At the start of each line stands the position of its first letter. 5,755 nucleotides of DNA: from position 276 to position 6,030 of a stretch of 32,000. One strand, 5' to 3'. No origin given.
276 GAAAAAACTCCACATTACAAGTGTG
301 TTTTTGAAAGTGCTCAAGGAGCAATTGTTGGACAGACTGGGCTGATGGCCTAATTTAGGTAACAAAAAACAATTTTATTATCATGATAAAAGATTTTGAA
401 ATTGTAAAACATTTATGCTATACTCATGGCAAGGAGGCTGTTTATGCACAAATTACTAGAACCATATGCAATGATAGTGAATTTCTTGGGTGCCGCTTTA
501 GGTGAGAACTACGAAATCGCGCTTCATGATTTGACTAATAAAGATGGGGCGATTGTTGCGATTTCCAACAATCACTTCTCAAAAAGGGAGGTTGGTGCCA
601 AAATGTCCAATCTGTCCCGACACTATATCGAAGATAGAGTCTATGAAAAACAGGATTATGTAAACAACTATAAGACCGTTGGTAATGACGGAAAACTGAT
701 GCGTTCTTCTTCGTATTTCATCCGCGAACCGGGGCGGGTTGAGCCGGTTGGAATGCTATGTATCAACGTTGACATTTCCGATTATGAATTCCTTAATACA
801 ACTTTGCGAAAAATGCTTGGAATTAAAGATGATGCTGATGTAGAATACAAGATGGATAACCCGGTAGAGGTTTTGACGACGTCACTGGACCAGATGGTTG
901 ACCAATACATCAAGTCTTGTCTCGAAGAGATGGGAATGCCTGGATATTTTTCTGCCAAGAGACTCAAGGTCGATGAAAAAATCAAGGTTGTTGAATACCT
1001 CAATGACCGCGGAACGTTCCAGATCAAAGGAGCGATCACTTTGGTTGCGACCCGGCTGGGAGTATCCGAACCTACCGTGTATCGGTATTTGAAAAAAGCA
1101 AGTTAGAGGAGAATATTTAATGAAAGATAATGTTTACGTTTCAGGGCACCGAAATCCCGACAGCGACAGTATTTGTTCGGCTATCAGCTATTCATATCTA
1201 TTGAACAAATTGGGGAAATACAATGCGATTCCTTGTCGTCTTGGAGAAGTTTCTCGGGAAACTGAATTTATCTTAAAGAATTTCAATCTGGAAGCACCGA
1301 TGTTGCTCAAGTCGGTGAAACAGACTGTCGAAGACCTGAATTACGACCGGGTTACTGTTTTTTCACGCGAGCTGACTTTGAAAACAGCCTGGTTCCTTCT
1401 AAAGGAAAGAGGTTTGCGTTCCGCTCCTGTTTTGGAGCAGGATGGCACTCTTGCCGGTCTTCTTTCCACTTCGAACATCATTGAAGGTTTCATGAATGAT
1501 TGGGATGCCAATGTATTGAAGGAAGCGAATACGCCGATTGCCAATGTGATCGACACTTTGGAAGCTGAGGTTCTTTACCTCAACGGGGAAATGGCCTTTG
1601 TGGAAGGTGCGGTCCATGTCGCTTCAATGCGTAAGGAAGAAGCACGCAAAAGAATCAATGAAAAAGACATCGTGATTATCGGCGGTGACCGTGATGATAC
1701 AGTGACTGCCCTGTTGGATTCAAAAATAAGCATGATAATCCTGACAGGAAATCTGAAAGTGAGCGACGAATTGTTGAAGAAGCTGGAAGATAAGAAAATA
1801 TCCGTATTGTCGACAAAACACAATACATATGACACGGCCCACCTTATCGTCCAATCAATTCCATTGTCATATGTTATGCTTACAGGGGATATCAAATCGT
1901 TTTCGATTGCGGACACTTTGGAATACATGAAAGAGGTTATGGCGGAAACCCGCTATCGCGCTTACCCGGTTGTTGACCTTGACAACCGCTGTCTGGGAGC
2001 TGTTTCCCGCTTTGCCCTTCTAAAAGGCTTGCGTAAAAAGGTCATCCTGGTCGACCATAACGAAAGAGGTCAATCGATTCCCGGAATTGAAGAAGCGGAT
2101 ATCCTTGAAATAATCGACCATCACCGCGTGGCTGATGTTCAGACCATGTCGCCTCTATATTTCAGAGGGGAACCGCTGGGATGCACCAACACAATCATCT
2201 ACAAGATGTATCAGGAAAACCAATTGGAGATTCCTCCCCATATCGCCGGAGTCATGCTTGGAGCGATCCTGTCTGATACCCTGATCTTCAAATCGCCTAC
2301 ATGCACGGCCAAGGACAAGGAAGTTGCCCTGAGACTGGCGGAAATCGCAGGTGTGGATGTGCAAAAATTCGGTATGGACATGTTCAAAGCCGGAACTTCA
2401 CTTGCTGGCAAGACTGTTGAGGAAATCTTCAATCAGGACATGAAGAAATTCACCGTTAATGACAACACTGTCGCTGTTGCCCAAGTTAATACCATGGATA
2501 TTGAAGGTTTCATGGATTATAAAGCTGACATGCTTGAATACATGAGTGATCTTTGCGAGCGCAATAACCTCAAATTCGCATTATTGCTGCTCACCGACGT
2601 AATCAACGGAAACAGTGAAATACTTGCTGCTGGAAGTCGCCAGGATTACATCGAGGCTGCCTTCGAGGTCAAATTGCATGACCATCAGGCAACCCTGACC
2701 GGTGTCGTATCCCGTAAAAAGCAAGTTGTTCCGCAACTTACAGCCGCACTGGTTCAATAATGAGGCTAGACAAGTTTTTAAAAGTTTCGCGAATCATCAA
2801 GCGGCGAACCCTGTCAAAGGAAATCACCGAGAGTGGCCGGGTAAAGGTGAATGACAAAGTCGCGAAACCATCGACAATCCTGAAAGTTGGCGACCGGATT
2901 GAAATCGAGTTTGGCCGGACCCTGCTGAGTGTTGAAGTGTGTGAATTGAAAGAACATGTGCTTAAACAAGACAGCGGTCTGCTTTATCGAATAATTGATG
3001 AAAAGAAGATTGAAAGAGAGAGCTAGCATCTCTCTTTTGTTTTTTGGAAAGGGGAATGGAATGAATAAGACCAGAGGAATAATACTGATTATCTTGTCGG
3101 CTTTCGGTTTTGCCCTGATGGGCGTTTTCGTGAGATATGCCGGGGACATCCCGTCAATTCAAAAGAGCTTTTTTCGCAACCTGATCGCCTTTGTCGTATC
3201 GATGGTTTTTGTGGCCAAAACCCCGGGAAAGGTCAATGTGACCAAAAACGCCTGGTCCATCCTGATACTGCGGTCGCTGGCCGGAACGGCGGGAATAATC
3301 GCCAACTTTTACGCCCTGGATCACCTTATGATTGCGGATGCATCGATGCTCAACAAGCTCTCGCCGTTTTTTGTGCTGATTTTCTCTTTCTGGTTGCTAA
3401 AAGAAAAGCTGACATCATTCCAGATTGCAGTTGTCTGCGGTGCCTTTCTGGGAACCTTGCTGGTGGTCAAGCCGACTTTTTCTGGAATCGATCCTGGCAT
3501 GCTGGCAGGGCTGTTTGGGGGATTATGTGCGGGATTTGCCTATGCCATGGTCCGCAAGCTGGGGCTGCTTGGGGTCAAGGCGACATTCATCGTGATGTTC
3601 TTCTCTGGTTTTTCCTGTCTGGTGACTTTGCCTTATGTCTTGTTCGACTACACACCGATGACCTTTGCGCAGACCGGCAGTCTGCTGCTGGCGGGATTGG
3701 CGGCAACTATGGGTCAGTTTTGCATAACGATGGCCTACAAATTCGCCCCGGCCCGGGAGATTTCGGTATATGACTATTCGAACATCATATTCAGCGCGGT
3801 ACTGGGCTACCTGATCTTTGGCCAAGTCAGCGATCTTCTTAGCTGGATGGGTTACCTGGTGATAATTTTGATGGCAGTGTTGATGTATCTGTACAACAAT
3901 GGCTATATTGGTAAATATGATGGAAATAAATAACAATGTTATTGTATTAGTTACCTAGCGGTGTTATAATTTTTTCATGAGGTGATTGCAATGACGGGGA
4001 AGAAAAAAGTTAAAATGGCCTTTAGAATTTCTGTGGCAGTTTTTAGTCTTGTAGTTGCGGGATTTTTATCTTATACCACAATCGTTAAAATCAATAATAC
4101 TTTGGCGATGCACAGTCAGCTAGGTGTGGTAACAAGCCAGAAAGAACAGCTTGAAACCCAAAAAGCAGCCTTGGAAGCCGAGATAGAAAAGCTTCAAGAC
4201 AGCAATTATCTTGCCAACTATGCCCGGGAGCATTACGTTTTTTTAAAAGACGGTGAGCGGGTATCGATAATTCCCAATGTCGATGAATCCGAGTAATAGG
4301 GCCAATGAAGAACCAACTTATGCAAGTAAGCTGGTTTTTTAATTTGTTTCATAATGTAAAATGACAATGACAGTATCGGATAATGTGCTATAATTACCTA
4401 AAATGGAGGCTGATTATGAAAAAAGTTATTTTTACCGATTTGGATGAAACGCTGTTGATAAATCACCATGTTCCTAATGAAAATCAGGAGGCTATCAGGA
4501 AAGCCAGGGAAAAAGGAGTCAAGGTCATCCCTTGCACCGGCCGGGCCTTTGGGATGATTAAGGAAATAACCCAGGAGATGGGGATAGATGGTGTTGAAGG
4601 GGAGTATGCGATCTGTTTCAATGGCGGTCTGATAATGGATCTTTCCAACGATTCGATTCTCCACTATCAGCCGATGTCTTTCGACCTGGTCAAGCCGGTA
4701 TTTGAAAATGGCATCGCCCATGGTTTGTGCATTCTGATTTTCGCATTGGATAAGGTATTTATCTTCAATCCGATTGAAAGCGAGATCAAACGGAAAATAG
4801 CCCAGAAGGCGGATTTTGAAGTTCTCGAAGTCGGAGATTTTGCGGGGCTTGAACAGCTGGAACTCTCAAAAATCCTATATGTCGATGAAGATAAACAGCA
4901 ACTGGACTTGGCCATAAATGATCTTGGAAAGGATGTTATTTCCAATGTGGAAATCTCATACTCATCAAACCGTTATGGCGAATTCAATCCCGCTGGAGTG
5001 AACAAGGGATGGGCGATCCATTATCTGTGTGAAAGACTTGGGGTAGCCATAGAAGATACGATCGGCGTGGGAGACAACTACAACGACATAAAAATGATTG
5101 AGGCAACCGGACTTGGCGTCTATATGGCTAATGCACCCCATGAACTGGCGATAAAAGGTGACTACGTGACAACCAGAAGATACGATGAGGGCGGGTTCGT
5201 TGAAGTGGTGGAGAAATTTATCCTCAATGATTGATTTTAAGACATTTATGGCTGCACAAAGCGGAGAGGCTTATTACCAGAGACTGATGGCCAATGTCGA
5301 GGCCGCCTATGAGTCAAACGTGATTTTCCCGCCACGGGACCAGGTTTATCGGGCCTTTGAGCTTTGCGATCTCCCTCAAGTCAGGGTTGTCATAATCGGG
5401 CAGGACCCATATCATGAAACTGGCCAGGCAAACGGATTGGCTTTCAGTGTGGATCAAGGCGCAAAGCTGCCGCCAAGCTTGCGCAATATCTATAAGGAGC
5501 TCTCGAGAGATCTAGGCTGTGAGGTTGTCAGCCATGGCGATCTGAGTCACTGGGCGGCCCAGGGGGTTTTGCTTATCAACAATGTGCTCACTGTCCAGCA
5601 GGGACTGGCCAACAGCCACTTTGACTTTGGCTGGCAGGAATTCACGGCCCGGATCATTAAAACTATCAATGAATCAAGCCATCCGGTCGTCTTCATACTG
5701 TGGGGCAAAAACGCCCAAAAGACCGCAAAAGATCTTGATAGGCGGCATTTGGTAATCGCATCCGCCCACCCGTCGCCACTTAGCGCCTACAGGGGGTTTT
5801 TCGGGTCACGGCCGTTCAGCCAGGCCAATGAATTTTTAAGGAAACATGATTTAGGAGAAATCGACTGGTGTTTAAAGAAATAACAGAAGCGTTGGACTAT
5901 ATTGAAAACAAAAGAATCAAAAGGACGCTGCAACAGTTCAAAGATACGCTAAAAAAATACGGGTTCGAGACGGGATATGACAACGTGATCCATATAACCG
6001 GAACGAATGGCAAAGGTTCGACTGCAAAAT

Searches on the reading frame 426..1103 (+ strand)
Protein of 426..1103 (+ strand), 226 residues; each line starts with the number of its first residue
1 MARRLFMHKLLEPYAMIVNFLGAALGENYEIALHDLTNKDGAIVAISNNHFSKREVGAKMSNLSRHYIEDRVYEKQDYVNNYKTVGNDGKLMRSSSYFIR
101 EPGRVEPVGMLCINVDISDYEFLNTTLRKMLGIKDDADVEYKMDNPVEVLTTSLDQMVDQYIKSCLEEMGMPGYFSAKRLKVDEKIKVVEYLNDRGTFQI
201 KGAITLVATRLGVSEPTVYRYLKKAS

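Call 86: search_protein_families(library=pfam, proteins=[window:426-1103:+], max_evalue=0.00001)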
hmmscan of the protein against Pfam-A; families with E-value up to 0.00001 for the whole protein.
window:426-1103:+ (226 aa): 2 families
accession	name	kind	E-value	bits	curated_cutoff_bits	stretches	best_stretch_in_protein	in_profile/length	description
PF08348.17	PAS_6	-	4.9e-35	120.3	27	1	11-122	1-111/115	YheO-like PAS domain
PF13309.12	HTH_22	-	8.5e-20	71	29.6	1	158-223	2-63/63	HTH domain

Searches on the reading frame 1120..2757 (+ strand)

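Call 86: search_protein_families(library=pfam, proteins=[window:1120-2757:+], max_evalue=0.00001)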
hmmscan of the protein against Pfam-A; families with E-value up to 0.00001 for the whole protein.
window:1120-2757:+ (546 aa): 4 families
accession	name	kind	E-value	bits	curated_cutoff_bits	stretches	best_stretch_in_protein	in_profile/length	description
PF02833.19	DHHA2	-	1e-36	126.5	27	1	419-543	1-126/126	DHHA2 domain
PF07085.17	DRTGG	-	1.7e-24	86.1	25.2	1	142-245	1-104/105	DRTGG domain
PF01368.27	DHH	-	7.1e-22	78.4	28.1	1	4-383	1-125/125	DHH family, N-terminal domain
PF00571.33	CBS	-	7.5e-13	49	24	0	257-304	8-55/57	CBS domain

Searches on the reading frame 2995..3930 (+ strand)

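Call 86: search_protein_families(library=pfam, proteins=[window:2995-3930:+], max_evalue=0.00001)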
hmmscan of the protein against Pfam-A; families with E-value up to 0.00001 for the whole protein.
window:2995-3930:+ (312 aa): 1 family
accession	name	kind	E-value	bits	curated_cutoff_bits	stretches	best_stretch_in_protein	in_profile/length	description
PF00892.27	EamA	-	3.7e-31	108.7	28.2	2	27-158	2-134/135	EamA-like transporter family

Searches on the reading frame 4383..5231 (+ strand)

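Call 86: search_protein_families(library=pfam, proteins=[window:4383-5231:+], max_evalue=0.00001)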
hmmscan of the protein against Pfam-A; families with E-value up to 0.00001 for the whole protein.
window:4383-5231:+ (283 aa): 3 families
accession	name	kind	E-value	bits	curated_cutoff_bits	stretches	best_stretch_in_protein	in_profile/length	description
PF08282.18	Hydrolase_3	-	1.3e-54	186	20.9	1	16-271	1-250/255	haloacid dehalogenase-like hydrolase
PF05116.19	S6PP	-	1.2e-15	58.3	20.3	1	186-255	144-213/247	Sucrose-6F-phosphate phosphohydrolase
PF00702.32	Hydrolase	-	2.5e-10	41.5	26.4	1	181-241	135-189/191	haloacid dehalogenase-like hydrolase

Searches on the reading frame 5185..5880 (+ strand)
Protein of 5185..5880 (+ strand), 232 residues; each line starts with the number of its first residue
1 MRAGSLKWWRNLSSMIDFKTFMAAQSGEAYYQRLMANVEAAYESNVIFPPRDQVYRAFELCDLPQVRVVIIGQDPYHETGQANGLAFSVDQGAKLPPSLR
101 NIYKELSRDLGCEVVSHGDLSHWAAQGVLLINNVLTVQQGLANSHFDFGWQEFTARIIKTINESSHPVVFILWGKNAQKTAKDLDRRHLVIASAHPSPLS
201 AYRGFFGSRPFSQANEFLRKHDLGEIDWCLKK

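Call 86: search_protein_families(library=pfam, proteins=[window:5185-5880:+], max_evalue=0.00001)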
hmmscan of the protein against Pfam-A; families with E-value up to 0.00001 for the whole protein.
window:5185-5880:+ (232 aa): 1 family
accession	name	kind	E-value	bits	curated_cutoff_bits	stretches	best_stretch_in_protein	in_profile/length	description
PF03167.25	UDG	-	4.4e-19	69.4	24.3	1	61-219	4-141/141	Uracil DNA glycosylase superfamily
